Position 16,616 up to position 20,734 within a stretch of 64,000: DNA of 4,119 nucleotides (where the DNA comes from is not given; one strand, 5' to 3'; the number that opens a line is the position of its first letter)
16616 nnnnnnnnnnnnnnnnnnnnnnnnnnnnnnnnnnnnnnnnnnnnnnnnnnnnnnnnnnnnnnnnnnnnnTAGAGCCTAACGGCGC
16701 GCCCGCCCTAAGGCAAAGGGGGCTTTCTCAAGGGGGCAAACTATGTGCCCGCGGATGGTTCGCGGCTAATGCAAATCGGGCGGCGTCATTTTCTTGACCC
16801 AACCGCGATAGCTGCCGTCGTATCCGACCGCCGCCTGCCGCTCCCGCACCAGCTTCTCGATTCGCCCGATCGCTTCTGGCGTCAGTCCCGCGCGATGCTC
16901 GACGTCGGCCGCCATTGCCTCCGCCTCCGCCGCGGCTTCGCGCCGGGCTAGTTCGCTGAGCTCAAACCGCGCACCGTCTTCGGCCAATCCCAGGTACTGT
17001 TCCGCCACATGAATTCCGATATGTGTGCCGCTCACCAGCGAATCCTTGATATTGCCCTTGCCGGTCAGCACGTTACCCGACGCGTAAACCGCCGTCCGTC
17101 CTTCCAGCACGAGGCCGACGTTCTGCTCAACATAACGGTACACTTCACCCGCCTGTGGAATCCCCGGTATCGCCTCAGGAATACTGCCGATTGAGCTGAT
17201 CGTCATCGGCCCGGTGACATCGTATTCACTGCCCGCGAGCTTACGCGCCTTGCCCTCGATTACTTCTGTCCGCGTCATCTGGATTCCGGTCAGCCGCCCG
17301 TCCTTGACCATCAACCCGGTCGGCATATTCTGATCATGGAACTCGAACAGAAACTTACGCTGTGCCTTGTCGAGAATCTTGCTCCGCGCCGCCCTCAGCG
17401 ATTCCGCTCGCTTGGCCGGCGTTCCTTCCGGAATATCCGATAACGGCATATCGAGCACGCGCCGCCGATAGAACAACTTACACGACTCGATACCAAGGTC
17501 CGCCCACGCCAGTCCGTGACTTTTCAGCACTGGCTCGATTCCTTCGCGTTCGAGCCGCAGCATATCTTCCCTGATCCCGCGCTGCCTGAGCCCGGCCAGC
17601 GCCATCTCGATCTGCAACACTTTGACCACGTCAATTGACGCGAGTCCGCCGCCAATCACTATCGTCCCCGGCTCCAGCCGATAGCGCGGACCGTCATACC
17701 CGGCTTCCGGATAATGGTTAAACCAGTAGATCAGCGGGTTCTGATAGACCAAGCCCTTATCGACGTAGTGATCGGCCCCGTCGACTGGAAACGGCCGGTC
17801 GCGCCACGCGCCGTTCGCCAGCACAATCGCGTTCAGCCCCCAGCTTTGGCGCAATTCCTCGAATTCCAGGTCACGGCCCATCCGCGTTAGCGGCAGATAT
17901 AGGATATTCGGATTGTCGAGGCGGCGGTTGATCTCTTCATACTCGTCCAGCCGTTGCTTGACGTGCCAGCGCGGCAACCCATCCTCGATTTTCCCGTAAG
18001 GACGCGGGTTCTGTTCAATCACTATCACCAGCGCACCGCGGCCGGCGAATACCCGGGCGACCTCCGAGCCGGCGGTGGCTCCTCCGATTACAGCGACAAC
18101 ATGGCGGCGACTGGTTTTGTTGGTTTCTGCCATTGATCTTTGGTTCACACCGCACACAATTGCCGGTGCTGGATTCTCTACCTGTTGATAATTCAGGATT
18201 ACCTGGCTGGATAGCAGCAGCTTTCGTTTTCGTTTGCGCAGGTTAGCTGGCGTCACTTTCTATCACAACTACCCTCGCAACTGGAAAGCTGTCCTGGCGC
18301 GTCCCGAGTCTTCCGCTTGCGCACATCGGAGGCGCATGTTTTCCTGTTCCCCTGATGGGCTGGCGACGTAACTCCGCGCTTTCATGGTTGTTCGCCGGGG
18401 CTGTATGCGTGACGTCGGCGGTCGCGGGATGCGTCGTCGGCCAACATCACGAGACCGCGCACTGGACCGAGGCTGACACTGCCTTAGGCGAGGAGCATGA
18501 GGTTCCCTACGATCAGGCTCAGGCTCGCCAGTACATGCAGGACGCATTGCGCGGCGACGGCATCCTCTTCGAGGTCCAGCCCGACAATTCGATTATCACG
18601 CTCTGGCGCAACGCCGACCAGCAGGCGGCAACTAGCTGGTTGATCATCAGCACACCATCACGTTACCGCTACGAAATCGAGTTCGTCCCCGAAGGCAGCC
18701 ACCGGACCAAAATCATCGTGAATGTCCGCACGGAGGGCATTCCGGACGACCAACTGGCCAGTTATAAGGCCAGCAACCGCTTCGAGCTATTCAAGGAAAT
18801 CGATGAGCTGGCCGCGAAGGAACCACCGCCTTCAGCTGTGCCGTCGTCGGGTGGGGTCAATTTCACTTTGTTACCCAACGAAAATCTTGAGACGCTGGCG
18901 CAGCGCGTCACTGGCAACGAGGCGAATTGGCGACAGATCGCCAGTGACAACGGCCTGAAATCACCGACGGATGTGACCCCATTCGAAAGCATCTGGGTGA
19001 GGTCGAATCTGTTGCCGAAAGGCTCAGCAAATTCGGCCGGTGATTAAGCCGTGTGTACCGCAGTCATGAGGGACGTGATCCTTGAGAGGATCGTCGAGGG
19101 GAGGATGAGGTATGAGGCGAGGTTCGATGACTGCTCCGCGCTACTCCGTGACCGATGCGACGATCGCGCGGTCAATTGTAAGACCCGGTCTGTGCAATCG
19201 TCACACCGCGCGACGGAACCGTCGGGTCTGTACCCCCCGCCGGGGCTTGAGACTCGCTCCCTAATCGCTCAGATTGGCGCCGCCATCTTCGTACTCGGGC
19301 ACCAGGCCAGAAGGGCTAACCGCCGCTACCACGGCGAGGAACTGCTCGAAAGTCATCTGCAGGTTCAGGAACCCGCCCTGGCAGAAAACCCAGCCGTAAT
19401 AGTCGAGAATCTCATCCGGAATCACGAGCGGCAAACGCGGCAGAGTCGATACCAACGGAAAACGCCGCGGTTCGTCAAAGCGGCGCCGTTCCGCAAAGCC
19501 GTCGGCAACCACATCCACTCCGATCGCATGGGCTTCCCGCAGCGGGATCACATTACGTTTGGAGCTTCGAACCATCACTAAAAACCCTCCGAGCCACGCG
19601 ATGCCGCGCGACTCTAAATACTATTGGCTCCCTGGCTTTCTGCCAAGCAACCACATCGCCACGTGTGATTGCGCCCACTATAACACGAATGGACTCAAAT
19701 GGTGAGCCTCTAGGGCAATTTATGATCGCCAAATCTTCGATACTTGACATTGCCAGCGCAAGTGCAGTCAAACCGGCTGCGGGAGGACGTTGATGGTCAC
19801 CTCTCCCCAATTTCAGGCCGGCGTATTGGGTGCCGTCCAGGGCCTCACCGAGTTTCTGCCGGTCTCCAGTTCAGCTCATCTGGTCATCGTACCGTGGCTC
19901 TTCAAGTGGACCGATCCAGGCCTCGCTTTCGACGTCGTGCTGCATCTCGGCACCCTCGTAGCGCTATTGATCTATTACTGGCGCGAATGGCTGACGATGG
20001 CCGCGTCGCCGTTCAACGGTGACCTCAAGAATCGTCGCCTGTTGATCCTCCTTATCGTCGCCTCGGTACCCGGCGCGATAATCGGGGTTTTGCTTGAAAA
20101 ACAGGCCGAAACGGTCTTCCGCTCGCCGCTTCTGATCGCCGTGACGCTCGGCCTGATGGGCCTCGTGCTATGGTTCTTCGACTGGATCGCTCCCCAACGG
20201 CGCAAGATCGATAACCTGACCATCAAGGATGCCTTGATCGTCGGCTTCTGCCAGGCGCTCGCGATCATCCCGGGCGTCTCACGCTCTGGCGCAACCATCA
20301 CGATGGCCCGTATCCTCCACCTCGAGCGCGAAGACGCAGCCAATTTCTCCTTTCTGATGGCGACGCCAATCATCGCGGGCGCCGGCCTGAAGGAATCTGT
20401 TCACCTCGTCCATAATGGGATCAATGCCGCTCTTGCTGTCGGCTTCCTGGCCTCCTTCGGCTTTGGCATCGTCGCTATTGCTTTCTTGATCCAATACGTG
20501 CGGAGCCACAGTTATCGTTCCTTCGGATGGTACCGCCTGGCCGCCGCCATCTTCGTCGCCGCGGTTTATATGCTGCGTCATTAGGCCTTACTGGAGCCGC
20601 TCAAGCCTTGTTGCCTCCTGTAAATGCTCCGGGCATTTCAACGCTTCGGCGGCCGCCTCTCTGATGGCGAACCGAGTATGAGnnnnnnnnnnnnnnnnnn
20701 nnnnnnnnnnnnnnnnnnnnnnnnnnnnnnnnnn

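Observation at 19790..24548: UppP followed by two ArnT/PMT_2-like GT-C glycosyltransferases flanking an antisense CDGSH iron-sulfur gene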

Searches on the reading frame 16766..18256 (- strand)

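Call 3: search_protein_families(library=pfam, proteins=[window:16766-18256:-], max_evalue=0.01)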
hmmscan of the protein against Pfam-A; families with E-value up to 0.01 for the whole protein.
window:16766-18256:- (496 aa): 3 families
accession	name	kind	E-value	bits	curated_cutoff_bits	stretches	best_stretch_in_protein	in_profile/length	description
PF07992.20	Pyr_redox_2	-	1.7e-05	24.8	26.1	1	48-89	139-180/291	Pyridine nucleotide-disulphide oxidoreductase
PF00070.33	Pyr_redox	-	0.0018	19.2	22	1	54-91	2-38/82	Pyridine nucleotide-disulphide oxidoreductase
PF01262.27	AlaDh_PNT_C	-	0.0074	16.2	23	0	52-115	29-92/214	Alanine dehydrogenase/PNT, C-terminal domain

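Call 4: search_protein_families(library=ncbifam, proteins=[window:16766-18256:-], max_evalue=0.01)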
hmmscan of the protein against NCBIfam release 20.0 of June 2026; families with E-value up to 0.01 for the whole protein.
window:16766-18256:- (496 aa): 16 families
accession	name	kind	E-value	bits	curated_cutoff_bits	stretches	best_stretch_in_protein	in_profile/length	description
NF009409.0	PRK12770.1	subfamily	1.2e-11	44.3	343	1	42-214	9-192/360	putative glutamate synthase subunit beta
NF010590.0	PRK13984.1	equivalog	3.4e-10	38.7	946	1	41-214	278-442/611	putative oxidoreductase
NF009410.0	PRK12771.1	subfamily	4.4e-10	38.8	516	1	44-425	132-448/566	NAD(P)-binding protein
TIGR01317.1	GOGAT_sm_gam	subfamily_domain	7.4e-09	35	447.7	1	51-163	143-251/485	glutamate synthase small subunit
NF009454.0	PRK12814.1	equivalog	7.4e-08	31.2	916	1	42-212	185-340/657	putative NADPH-dependent glutamate synthase small subunit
TIGR01316.1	gltA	equivalog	2.5e-07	29.9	471.75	1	45-213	127-290/449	NADPH-dependent glutamate synthase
TIGR03315.1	Se_ygfK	equivalog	2.3e-06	25.3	835.3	1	40-169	526-650/1012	putative selenate reductase subunit YgfK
NF045599.1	bili_reduct_long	exception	7.1e-06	24.5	750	1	43-162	369-486/641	bilirubin reductase, long form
NF009451.0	PRK12809.1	equivalog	1.1e-05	24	1154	1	48-147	307-402/639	formate-dependent uric acid utilization protein YgfT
NF002480.1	PRK01747.1-1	equivalog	0.00014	20.4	540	1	40-86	237-283/645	bifunctional tRNA (5-methylaminomethyl-2-thiouridine)(34)-methyltransferase MnmC2/FAD-dependent 5-carboxymethylaminomethyl-2-thiouridine(34)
TIGR03997.1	mycofact_OYE_2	equivalog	0.00033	19.2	793.15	1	38-92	366-420/645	mycofactocin system FadH/OYE family oxidoreductase 2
NF005067.0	PRK06484.1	equivalog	0.00073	18.2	713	1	39-106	261-329/524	short chain dehydrogenase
TIGR01318.1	gltD_gamma_fam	subfamily_domain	0.00081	18.1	482.95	1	43-154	135-240/467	glutamate synthase, small subunit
TIGR03996.1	mycofact_OYE_1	hypoth_equivalog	0.0025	16.4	627.9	1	42-167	363-486/633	mycofactocin system FadH/OYE family oxidoreductase 1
NF009408.0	PRK12769.1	equivalog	0.0036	15.5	1003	0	43-152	321-424/659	formate-dependent uric acid utilization protein AegA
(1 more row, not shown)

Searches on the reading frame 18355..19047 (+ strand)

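Call 3: search_protein_families(library=pfam, proteins=[window:18355-19047:+], max_evalue=0.01)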
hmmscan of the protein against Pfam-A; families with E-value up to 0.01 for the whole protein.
window:18355-19047:+ (230 aa): 1 family
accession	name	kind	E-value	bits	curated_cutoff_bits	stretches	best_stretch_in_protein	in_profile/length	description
PF08327.17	AHSA1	-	0.0035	18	22.1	1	34-137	17-107/125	Activator of Hsp90 ATPase homolog 1-like protein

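Call 4: search_protein_families(library=ncbifam, proteins=[window:18355-19047:+], max_evalue=0.01)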
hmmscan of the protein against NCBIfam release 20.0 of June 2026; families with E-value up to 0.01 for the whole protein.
window:18355-19047:+ (230 aa): 0 families

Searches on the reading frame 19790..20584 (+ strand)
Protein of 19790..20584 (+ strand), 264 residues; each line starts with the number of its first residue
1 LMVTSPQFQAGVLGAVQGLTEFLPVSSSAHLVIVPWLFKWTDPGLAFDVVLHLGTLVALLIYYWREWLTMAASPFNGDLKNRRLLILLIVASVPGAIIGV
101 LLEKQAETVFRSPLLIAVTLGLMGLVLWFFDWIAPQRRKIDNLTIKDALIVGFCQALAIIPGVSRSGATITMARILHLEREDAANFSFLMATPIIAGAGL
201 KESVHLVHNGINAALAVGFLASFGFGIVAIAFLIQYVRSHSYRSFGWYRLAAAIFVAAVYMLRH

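Call 3: search_protein_families(library=pfam, proteins=[window:19790-20584:+], max_evalue=0.01)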
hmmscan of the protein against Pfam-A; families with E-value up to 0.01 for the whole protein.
window:19790-20584:+ (264 aa): 1 family
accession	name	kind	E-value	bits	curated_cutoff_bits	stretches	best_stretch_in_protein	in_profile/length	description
PF02673.24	BacA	-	3.5e-80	269.8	33.4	1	12-254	3-256/257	Bacitracin resistance protein BacA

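Call 4: search_protein_families(library=ncbifam, proteins=[window:19790-20584:+], max_evalue=0.01)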
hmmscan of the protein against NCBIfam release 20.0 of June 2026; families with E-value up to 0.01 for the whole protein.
window:19790-20584:+ (264 aa): 12 families
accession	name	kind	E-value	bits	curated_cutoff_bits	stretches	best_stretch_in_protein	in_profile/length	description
NF001393.0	PRK00281.2-4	equivalog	5.8e-68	229.2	284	1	8-259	4-263/266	undecaprenyl-diphosphate phosphatase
TIGR00753.1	undec_PP_bacA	equivalog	5.2e-66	223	217.5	1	11-251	2-253/255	undecaprenyl-diphosphatase UppP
NF001394.0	PRK00281.2-5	equivalog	6.7e-63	212.8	311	1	7-260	8-275/281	undecaprenyl-diphosphate phosphatase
NF001389.0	PRK00281.1-2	equivalog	1.9e-60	204.6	262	1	7-261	6-265/272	undecaprenyl-diphosphate phosphatase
NF001392.0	PRK00281.2-1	equivalog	2.1e-60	204.6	308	1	8-258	8-270/280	undecaprenyl-diphosphate phosphatase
NF001390.0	PRK00281.1-4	equivalog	6.5e-59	199.6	260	1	8-261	7-267/272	undecaprenyl-diphosphate phosphatase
NF001397.0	PRK00281.3-4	equivalog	4.6e-58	197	363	1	9-259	5-277/281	undecaprenyl-diphosphate phosphatase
NF001391.0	PRK00281.1-5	equivalog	2.1e-45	155.3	293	1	9-262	8-275/279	undecaprenyl-diphosphate phosphatase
NF001388.0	PRK00281.1-1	equivalog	3.7e-43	148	362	1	8-260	8-272/273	undecaprenyl-diphosphate phosphatase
NF001395.0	PRK00281.3-1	equivalog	1.3e-38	133.1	394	1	8-261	7-304/306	undecaprenyl-diphosphate phosphatase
NF001396.0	PRK00281.3-3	equivalog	6.8e-29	101.5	382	1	10-257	7-261/264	undecaprenyl-diphosphate phosphatase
NF001398.0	PRK00281.3-5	equivalog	2e-23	83.6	354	1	12-240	9-253/278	undecaprenyl-diphosphate phosphatase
